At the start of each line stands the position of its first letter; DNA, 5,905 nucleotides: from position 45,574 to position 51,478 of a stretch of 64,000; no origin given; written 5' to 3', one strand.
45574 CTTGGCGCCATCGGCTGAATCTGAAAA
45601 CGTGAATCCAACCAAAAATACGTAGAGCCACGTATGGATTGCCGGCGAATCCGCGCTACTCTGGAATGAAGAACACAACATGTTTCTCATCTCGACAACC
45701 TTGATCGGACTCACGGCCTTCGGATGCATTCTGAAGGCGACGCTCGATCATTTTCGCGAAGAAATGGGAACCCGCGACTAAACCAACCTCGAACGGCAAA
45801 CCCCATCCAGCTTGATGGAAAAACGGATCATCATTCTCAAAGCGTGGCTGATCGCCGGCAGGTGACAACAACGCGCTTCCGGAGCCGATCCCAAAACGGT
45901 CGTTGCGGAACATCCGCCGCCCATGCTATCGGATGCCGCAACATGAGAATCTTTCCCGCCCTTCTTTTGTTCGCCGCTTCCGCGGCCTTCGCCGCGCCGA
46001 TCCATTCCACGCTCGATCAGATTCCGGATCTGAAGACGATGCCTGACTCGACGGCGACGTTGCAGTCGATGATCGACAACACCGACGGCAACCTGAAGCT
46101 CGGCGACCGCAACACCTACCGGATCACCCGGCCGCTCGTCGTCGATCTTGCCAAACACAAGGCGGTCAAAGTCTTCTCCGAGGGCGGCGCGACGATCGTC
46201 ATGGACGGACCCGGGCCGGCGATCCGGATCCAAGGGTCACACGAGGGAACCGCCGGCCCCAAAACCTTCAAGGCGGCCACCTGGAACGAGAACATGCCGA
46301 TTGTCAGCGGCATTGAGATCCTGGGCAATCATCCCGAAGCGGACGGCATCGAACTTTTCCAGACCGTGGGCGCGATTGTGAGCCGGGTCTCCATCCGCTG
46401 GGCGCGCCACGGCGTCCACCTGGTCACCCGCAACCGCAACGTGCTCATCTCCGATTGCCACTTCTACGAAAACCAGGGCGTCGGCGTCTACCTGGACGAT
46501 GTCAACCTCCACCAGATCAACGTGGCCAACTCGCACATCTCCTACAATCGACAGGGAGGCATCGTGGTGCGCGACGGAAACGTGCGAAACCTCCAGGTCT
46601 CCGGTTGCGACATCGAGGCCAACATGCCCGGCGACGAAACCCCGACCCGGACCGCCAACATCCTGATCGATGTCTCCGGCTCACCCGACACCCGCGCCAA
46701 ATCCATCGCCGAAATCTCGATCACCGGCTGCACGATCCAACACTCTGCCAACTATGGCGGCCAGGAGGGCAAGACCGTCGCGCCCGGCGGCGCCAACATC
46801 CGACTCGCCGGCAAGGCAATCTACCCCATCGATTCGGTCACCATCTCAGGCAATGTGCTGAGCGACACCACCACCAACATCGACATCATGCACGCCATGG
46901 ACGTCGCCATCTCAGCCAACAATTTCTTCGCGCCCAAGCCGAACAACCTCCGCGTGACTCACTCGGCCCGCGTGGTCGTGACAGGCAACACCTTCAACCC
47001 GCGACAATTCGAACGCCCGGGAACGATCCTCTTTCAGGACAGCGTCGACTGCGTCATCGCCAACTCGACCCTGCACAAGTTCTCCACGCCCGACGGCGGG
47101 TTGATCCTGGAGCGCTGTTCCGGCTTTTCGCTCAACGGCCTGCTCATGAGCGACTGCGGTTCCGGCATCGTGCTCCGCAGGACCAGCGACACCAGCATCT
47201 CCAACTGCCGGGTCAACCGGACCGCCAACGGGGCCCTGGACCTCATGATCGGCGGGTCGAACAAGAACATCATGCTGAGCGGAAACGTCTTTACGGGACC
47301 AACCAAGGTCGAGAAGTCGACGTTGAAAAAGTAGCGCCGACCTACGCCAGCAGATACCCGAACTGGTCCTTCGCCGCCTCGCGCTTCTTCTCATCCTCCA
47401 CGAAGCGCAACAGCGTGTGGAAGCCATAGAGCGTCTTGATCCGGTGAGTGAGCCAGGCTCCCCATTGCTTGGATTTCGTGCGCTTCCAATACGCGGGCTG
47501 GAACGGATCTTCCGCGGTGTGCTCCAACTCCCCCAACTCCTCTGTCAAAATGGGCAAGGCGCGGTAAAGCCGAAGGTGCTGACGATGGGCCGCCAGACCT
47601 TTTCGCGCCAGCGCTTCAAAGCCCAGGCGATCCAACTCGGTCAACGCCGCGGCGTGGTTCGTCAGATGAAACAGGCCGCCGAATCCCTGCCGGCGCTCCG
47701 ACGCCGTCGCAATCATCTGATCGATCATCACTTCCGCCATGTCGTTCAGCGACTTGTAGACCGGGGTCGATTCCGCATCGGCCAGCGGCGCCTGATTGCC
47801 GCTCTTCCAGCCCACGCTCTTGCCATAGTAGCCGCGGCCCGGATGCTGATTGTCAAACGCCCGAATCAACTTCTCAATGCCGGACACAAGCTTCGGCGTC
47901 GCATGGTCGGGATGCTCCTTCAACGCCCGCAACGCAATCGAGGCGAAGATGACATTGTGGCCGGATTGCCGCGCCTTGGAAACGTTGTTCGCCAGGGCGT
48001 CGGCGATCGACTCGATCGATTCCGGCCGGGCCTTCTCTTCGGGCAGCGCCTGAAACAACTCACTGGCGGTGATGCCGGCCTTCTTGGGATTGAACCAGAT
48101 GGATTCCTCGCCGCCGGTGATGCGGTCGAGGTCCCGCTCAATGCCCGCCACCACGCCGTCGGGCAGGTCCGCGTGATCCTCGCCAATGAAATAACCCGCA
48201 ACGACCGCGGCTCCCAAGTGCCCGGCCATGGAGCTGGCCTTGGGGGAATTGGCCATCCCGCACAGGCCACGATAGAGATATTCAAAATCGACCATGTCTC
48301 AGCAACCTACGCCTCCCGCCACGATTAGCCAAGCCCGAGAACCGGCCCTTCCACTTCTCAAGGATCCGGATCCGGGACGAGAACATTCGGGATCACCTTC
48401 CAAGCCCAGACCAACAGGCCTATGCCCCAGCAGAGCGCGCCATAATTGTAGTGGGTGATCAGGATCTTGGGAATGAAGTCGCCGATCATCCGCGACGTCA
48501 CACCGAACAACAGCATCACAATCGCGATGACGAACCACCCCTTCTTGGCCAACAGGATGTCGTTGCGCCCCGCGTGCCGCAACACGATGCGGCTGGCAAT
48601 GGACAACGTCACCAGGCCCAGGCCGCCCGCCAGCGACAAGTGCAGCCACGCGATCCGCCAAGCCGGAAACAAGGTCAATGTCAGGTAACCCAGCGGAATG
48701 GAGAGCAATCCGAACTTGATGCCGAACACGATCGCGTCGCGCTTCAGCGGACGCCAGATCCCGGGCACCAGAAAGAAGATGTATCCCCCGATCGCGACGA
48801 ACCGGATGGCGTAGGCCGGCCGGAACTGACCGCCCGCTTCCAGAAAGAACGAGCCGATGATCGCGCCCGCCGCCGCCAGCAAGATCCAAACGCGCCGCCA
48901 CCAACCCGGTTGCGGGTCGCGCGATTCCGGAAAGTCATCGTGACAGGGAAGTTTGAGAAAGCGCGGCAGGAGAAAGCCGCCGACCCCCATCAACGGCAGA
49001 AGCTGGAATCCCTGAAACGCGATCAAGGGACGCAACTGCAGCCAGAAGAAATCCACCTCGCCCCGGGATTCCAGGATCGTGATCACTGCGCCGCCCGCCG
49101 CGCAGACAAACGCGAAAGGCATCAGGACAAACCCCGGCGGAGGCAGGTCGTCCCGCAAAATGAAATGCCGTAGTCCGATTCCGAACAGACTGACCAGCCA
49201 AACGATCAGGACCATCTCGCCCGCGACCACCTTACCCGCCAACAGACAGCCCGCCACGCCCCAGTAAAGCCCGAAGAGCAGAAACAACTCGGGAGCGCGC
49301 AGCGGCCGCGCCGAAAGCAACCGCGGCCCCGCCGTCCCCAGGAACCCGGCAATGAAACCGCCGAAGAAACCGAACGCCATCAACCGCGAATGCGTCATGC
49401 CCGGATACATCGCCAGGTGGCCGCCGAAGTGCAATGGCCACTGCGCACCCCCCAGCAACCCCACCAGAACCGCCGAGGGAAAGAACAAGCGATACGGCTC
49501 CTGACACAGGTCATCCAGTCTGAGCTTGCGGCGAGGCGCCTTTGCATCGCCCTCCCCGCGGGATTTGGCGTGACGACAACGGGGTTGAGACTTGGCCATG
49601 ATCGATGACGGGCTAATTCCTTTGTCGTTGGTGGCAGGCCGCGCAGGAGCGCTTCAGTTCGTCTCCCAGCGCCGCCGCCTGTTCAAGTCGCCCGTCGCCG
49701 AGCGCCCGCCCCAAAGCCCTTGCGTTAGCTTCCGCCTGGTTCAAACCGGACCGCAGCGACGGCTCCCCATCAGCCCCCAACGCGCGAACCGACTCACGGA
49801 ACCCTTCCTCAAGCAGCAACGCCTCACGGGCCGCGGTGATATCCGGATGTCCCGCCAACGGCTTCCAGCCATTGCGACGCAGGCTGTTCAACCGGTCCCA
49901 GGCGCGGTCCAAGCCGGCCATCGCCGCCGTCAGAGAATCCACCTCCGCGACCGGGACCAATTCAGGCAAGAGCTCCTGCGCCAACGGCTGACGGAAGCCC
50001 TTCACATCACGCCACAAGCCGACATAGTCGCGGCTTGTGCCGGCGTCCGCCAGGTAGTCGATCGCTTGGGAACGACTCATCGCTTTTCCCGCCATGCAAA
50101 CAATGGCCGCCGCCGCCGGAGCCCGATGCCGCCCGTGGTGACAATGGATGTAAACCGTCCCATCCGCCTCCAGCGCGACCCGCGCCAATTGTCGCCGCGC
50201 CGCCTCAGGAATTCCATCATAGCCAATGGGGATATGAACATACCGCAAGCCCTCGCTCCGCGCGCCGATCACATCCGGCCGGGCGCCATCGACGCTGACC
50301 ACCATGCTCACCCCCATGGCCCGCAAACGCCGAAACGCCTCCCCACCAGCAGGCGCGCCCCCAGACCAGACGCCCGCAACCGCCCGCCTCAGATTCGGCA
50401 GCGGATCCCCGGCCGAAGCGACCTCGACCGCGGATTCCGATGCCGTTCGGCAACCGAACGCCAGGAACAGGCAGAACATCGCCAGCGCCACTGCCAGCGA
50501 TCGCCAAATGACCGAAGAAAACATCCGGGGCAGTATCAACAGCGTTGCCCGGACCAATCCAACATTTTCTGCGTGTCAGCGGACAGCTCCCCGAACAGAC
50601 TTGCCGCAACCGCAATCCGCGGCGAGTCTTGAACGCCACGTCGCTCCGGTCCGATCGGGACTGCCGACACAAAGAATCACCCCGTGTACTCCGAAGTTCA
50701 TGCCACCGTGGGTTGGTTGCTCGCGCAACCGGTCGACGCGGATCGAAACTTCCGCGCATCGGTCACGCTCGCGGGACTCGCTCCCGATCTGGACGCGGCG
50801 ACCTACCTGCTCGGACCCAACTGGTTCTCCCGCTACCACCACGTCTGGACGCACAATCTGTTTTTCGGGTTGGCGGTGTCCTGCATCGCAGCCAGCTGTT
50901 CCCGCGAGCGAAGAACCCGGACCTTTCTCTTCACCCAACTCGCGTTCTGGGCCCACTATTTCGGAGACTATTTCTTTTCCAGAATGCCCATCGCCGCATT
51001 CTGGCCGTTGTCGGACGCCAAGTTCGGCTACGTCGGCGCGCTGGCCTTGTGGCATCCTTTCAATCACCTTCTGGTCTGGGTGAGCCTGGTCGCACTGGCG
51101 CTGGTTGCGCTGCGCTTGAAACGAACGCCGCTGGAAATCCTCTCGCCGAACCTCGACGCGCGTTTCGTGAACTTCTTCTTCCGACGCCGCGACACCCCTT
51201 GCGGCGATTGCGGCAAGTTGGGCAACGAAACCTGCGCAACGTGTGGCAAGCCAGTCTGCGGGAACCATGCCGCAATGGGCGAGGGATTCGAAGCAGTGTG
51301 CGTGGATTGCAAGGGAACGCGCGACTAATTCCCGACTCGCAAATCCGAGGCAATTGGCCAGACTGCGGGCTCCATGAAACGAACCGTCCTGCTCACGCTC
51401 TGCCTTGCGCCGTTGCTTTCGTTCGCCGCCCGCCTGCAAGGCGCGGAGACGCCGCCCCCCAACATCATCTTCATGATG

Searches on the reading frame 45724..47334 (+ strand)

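Call 8: search_protein_families(library=pfam, proteins=[window:45724-47334:+], max_evalue=0.001)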
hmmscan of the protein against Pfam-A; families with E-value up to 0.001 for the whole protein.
window:45724-47334:+ (536 aa): 2 families
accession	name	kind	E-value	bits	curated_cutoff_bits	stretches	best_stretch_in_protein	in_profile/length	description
PF13229.12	Beta_helix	-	4.2e-21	75.7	25.9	2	204-301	44-138/158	Right handed beta helix region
PF05048.19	NosD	-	8.8e-18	65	23.6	2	360-524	15-171/212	Periplasmic copper-binding protein (NosD)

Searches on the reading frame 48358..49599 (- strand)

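Call 63: search_protein_families(library=pfam, proteins=[window:48358-49599:-], max_evalue=0.0001)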
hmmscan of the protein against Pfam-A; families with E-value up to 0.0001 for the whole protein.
window:48358-49599:- (413 aa): 1 family
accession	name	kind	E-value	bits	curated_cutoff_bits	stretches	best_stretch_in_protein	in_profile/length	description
PF05940.17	NnrS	-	2e-32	113.4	28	1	31-406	2-367/371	NnrS protein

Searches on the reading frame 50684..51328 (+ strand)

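Call 64: search_protein_families(library=pfam, proteins=[window:50684-51328:+], max_evalue=0.0001)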
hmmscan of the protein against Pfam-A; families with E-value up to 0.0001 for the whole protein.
window:50684-51328:+ (214 aa): 1 family
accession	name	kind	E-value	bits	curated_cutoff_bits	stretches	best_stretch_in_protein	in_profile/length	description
PF04307.19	YdjM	-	9.1e-13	48.5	29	1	1-141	1-146/176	YdjM inner membrane protein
